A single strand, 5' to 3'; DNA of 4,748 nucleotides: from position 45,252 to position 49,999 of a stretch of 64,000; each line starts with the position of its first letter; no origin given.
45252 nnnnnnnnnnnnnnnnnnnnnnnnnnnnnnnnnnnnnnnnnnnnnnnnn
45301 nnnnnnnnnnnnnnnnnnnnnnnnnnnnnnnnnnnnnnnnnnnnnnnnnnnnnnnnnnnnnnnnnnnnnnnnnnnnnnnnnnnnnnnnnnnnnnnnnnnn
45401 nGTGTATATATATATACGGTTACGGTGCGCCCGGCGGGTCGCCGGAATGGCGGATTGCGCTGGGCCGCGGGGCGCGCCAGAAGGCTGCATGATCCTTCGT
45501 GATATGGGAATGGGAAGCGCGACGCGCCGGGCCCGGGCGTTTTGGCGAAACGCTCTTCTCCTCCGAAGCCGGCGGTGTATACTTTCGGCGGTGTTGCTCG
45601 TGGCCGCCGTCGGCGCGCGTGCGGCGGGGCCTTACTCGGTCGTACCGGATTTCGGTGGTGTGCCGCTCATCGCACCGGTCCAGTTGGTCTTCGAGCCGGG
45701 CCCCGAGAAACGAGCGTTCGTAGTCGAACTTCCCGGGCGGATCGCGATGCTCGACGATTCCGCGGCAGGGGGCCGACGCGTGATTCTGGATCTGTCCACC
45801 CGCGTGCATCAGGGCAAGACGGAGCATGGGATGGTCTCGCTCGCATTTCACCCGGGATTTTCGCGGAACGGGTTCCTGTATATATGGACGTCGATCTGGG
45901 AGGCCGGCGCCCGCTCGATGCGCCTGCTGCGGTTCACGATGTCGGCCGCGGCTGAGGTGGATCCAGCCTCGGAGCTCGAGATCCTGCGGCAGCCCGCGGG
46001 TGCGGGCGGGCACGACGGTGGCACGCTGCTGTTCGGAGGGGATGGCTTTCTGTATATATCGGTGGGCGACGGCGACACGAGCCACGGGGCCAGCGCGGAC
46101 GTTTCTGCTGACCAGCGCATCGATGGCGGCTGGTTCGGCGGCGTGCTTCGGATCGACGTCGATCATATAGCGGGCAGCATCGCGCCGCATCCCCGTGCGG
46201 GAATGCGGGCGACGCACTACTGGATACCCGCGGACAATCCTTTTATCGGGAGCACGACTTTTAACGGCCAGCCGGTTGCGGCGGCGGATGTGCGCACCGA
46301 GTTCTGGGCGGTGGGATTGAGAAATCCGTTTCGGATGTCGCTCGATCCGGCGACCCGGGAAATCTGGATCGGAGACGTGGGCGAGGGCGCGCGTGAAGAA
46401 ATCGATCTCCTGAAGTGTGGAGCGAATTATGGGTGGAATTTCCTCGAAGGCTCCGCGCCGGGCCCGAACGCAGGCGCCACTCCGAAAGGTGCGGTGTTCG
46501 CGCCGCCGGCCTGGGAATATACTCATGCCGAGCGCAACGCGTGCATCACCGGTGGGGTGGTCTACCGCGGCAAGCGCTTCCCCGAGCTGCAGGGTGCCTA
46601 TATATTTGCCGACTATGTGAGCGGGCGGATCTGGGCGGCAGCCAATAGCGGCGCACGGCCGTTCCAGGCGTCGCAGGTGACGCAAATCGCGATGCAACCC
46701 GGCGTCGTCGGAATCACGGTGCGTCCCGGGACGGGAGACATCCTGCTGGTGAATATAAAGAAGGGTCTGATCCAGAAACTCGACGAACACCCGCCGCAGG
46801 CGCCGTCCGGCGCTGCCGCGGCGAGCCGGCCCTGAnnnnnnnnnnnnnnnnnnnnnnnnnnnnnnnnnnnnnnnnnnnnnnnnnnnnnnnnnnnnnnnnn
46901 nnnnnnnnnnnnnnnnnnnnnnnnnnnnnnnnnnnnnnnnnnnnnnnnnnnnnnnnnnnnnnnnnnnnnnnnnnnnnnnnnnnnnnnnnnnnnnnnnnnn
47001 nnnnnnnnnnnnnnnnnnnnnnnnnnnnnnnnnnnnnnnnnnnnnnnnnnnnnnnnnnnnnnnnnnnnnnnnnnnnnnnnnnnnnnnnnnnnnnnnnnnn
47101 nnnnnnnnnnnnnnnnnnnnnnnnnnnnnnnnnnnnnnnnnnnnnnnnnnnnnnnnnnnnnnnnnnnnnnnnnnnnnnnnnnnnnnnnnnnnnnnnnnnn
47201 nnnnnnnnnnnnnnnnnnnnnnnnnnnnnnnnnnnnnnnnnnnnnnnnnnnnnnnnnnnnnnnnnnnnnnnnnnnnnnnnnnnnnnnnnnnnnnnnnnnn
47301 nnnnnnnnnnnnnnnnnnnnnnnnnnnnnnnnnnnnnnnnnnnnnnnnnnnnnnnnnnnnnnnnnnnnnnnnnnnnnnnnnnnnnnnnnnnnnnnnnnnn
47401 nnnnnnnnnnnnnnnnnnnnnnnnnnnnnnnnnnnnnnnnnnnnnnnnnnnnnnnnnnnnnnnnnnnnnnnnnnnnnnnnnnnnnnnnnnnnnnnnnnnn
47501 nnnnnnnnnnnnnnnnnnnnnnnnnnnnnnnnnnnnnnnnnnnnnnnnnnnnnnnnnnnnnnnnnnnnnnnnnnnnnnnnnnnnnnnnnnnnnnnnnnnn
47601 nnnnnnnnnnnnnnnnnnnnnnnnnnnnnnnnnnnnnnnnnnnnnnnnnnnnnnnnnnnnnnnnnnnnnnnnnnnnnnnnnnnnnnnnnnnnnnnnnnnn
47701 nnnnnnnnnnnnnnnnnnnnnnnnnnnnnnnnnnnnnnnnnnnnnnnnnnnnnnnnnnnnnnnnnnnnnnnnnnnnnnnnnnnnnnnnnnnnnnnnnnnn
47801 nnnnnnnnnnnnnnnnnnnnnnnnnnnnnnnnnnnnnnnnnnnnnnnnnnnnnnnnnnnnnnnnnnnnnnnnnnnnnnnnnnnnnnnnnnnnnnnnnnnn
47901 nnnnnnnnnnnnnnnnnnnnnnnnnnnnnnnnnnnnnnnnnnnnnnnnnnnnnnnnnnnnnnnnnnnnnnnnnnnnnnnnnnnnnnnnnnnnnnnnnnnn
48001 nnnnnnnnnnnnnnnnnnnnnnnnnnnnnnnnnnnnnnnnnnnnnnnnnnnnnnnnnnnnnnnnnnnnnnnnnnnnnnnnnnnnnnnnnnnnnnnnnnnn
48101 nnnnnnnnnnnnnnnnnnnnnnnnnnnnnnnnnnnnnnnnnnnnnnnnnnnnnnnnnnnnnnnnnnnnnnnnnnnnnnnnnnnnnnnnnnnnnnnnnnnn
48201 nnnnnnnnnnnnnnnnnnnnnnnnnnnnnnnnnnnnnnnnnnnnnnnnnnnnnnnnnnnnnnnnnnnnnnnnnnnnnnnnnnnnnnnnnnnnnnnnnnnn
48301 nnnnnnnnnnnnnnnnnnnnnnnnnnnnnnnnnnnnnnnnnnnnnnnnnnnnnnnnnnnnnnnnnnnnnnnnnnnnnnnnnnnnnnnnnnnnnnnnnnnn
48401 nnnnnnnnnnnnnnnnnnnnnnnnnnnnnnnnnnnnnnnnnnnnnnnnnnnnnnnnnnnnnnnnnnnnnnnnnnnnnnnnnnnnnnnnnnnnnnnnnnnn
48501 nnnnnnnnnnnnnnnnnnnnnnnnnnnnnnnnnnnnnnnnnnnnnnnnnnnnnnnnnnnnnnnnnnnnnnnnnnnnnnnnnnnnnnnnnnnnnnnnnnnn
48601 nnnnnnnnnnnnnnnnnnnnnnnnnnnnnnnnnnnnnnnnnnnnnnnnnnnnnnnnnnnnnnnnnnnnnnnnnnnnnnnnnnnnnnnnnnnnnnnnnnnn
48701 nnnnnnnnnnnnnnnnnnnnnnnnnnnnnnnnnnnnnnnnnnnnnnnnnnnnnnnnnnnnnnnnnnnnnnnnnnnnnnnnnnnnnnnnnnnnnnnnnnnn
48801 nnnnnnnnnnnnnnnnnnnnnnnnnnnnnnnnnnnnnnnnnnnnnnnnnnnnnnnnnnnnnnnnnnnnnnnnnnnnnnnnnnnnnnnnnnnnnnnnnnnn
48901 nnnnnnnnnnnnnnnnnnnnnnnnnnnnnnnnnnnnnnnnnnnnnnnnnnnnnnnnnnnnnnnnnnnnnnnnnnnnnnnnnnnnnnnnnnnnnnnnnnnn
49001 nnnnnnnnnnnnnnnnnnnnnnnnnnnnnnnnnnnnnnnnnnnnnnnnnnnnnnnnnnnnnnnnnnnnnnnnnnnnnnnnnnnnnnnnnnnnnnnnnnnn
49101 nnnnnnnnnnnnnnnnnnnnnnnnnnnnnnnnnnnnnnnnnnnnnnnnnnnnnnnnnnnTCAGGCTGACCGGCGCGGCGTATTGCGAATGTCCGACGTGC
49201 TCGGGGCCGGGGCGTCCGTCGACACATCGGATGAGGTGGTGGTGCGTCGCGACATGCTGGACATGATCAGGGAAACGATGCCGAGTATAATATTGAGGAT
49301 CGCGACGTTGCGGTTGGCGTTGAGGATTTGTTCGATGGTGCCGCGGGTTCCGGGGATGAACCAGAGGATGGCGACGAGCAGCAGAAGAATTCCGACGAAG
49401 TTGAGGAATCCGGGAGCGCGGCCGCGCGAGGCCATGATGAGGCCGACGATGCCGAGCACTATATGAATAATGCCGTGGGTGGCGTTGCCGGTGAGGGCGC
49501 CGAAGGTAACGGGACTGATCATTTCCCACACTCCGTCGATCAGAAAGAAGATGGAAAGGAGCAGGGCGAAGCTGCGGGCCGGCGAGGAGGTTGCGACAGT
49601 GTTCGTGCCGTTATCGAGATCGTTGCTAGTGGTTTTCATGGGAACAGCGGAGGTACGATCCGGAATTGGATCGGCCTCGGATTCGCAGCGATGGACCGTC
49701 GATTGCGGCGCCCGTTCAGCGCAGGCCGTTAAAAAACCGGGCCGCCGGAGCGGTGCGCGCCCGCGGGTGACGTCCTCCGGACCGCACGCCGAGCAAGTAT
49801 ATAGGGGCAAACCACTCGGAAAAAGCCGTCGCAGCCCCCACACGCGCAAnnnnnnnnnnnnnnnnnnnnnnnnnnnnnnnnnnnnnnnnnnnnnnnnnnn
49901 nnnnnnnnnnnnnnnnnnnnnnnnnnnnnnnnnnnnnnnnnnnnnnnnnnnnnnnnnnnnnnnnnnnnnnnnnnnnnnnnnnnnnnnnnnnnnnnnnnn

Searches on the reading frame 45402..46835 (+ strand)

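Call 38: search_protein_families(library=pfam, proteins=[window:45402-46835:+], max_evalue=0.0001)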
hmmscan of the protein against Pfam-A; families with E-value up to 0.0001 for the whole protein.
window:45402-46835:+ (477 aa): 1 family
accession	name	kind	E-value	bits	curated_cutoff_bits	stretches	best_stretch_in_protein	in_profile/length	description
PF07995.17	GSDH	-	2.9e-30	106.1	25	1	100-414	10-287/332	Glucose / Sorbosone dehydrogenase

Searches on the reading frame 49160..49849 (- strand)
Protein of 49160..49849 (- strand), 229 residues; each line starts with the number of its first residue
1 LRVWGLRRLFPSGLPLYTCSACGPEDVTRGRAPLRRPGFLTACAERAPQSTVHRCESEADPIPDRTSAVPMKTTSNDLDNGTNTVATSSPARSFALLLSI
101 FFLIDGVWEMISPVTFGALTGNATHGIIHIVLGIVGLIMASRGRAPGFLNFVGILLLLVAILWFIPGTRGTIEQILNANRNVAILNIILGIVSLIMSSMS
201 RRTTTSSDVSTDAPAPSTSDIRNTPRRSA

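Call 38: search_protein_families(library=pfam, proteins=[window:49160-49849:-], max_evalue=0.0001)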
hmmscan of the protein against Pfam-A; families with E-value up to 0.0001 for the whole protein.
window:49160-49849:- (229 aa): 1 family
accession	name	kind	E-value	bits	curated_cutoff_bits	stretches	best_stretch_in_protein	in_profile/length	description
PF14325.12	DUF4383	-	8.3e-09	36.2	27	1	115-197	41-123/125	Domain of unknown function (DUF4383)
